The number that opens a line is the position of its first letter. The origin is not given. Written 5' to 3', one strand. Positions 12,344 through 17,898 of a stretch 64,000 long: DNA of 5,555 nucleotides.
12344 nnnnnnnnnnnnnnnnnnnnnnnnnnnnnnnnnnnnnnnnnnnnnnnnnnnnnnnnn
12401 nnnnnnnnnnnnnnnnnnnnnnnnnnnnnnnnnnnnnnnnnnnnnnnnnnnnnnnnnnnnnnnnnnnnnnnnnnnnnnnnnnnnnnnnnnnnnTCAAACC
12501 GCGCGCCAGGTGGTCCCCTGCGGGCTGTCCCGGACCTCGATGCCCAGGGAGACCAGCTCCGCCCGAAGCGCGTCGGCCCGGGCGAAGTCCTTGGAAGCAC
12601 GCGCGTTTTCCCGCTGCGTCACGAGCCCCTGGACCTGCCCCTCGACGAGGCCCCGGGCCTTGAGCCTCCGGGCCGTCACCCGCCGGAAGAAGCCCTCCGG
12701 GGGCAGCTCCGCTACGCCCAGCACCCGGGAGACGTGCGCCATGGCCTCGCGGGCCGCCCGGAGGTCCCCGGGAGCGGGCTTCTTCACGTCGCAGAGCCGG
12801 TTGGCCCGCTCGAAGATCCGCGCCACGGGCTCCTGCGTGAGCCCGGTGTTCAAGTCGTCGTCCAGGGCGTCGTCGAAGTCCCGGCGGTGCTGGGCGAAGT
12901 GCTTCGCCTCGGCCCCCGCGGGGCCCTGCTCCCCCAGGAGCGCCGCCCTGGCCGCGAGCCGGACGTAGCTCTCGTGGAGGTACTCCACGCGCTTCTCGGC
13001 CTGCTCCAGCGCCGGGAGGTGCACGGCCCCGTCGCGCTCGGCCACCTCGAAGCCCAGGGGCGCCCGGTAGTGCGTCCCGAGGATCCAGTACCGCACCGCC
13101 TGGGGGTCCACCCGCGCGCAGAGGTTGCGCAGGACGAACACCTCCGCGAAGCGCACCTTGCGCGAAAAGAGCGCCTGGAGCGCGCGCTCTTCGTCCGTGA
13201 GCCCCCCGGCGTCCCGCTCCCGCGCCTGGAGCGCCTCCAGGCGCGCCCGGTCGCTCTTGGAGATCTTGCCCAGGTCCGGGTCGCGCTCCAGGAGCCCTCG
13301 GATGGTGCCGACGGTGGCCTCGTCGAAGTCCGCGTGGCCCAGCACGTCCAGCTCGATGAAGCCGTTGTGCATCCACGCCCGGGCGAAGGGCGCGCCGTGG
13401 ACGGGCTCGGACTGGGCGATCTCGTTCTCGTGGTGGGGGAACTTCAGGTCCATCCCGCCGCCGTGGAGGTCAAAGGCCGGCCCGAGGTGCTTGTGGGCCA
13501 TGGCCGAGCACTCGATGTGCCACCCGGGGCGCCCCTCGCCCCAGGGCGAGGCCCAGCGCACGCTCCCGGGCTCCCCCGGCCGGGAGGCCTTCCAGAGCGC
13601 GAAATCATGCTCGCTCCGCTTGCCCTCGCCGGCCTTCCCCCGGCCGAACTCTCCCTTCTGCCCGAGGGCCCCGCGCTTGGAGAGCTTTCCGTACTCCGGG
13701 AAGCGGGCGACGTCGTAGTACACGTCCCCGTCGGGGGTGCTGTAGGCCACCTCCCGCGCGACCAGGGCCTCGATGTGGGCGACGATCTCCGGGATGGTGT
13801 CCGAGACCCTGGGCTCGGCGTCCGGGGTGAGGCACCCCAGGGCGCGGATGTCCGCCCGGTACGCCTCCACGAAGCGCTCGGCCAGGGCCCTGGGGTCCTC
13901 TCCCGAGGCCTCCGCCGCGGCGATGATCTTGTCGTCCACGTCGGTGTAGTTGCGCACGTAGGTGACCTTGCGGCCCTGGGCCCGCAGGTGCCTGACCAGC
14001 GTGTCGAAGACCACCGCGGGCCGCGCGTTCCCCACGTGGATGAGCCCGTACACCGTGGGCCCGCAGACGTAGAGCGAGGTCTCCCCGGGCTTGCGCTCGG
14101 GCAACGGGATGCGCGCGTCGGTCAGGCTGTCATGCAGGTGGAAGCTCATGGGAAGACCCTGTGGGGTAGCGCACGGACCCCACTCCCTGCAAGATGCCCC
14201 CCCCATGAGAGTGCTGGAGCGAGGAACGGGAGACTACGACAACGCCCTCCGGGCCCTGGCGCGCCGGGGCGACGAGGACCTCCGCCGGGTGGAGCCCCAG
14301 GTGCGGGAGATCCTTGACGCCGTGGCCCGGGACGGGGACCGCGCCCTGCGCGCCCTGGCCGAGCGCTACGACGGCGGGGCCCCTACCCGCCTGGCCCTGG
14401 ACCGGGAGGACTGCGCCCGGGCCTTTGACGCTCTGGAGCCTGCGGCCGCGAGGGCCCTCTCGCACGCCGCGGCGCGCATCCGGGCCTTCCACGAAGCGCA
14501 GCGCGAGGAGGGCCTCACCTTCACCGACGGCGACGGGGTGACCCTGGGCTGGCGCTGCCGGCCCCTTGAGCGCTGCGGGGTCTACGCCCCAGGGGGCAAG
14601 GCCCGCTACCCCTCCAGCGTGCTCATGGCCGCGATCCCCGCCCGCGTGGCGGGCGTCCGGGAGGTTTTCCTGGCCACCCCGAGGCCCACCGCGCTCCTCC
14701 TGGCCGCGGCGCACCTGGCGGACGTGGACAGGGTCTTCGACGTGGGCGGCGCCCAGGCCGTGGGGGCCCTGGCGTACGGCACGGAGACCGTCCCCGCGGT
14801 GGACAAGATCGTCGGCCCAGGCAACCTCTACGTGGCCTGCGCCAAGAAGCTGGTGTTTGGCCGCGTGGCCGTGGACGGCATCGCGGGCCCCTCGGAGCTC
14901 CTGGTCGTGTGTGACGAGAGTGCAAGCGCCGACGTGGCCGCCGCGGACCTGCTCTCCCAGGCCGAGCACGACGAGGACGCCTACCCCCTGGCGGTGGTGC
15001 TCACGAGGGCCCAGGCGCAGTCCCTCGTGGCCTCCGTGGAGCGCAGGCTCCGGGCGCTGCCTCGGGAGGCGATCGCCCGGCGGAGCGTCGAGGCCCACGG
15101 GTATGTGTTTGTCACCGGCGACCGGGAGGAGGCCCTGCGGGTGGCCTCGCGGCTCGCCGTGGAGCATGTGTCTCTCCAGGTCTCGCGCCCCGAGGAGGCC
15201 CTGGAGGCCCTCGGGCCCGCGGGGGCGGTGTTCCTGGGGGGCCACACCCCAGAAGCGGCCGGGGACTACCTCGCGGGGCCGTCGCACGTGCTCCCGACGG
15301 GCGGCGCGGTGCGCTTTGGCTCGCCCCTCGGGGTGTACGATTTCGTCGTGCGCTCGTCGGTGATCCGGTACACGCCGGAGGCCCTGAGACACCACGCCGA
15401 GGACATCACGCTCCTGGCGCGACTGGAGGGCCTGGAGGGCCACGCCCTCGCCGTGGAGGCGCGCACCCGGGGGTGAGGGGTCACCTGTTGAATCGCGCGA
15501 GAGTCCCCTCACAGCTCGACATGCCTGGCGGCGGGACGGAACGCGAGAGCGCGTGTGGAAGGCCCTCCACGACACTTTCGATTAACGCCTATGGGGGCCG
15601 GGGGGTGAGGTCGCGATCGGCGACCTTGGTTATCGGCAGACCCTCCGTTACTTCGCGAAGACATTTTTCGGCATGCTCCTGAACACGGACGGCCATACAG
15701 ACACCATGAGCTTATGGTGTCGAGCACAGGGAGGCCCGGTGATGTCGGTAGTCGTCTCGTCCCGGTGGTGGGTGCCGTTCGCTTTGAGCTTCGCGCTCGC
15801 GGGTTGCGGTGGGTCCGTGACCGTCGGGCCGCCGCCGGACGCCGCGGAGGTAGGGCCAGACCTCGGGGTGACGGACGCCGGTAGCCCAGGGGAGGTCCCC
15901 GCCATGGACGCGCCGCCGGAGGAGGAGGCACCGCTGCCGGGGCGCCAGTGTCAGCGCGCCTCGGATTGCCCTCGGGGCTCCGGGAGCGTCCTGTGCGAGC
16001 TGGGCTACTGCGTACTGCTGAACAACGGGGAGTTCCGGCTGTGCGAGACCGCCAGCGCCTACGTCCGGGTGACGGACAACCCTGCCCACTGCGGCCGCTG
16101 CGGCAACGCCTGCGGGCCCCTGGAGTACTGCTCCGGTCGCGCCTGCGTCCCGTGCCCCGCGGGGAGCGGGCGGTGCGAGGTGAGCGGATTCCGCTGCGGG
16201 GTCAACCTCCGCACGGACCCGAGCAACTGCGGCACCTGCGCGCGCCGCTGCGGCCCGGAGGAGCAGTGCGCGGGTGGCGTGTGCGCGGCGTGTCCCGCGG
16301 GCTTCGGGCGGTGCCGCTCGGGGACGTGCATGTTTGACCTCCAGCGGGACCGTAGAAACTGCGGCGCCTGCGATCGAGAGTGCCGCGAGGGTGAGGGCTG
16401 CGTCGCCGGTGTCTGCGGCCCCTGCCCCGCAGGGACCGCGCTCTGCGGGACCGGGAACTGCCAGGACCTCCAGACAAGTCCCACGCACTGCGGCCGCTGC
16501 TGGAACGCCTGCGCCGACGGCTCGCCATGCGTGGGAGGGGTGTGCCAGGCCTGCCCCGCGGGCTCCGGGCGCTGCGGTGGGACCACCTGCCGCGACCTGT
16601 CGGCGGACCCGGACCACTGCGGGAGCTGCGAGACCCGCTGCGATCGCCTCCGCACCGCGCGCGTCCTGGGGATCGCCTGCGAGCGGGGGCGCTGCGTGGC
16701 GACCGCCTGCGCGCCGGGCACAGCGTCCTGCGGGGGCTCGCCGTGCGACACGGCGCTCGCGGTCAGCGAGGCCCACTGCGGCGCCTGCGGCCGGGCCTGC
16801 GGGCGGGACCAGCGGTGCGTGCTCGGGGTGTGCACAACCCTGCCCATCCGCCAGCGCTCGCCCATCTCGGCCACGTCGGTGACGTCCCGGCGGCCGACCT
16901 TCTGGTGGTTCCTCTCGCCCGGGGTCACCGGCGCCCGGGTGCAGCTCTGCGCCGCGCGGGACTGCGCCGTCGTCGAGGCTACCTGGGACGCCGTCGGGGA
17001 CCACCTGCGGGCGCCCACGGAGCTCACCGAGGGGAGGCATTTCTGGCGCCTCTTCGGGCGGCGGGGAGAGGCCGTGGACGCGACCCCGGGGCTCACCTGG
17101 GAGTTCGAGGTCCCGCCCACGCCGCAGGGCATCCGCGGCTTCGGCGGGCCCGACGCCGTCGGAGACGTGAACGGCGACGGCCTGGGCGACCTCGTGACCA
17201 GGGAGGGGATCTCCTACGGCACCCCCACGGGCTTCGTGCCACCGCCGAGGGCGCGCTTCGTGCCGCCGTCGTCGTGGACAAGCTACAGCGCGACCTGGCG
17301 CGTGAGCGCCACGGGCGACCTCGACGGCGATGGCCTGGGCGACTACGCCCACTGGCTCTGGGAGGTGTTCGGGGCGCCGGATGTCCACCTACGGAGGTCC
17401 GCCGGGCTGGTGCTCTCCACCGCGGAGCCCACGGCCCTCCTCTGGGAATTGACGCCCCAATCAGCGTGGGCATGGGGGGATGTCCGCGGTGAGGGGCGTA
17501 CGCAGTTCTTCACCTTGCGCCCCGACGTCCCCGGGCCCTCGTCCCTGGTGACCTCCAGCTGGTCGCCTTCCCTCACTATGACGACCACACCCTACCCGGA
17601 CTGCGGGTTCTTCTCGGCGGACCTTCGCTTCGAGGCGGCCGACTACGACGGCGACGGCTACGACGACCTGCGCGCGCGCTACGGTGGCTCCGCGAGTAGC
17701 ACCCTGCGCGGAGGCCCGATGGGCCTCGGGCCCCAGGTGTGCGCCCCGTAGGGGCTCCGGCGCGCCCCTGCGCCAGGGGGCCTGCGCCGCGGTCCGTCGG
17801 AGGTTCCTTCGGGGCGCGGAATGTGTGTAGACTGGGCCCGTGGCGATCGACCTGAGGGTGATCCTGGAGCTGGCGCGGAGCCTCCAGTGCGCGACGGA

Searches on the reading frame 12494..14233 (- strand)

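Call 11: search_protein_families(library=pfam, proteins=[window:12494-14233:-], max_evalue=0.01)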
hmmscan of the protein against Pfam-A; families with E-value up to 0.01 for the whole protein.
window:12494-14233:- (579 aa): 4 families
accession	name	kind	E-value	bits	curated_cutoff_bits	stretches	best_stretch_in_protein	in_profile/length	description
PF01406.26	tRNA-synt_1e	-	2.6e-100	336.1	27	1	48-296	6-250/301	tRNA synthetases class I (C) catalytic domain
PF23493.1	CysS_C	-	1.9e-09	37.9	23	1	533-577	7-51/51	Cysteinyl-tRNA ligase anticodon binding domain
PF09334.17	tRNA-synt_1g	-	7.1e-05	22.2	20.1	1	62-132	11-81/391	tRNA synthetases class I (M)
PF09190.17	DALR_2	-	0.0017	19.3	22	1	453-507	2-55/57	DALR domain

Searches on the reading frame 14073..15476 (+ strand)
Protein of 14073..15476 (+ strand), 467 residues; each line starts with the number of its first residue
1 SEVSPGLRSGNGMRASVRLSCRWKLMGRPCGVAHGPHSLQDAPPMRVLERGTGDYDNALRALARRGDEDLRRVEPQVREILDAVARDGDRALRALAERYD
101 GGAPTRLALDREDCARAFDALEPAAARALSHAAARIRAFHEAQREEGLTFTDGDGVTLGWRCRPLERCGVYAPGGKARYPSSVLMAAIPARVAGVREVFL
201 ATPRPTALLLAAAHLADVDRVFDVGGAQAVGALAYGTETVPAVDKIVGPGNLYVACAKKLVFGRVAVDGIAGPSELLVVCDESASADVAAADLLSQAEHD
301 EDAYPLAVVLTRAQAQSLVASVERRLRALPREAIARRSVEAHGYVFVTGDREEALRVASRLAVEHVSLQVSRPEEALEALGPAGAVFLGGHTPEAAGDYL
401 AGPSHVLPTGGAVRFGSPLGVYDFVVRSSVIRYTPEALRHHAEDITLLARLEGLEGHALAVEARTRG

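Call 11: search_protein_families(library=pfam, proteins=[window:14073-15476:+], max_evalue=0.01)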
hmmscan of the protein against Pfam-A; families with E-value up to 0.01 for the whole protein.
window:14073-15476:+ (467 aa): 3 families
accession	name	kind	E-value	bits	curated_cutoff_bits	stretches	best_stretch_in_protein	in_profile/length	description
PF00815.25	Histidinol_dh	-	1.4e-141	472.7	27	1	65-464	3-410/411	Histidinol dehydrogenase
PF25393.1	LTM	-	0.0006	20.1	27.5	1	348-371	12-35/42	LUBAC thetering domain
PF24821.1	DUF7711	-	0.0094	16.1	27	0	44-98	106-160/197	Domain of unknown function (DUF7711)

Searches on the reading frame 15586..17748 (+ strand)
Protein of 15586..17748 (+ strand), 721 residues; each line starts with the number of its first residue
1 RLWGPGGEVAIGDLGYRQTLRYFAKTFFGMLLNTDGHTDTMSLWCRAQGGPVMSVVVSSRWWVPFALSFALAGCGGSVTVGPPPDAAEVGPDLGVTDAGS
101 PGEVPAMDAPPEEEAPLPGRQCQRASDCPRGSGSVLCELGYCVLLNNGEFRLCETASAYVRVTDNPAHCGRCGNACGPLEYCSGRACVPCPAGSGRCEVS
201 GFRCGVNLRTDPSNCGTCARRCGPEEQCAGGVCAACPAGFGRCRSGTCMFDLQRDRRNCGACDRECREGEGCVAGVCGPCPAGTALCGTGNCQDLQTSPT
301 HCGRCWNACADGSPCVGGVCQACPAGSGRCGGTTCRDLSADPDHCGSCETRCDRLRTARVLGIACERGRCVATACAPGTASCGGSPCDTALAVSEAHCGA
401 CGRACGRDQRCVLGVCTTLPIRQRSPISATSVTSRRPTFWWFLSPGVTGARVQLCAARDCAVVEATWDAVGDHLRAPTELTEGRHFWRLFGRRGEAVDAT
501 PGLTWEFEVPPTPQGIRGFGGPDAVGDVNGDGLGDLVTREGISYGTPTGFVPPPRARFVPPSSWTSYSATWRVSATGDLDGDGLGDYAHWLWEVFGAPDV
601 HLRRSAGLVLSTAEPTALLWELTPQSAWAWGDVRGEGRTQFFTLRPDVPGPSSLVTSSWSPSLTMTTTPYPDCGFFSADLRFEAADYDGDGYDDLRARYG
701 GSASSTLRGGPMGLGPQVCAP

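Call 57: search_protein_families(library=pfam, proteins=[window:15586-17748:+], max_evalue=0.01)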
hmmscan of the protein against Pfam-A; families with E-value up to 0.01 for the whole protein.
window:15586-17748:+ (721 aa): 3 families
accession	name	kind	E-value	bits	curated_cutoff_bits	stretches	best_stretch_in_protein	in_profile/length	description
PF04885.19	Stig1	-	3.2e-16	60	24.1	2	285-321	47-83/85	Stigma-specific STIG1-like protein family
PF01839.29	FG-GAP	-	5.6e-07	29.7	22.1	0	524-540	6-22/37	FG-GAP repeat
PF13517.12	FG-GAP_3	-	4.3e-05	24.5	26.9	1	527-587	1-59/61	FG-GAP-like repeat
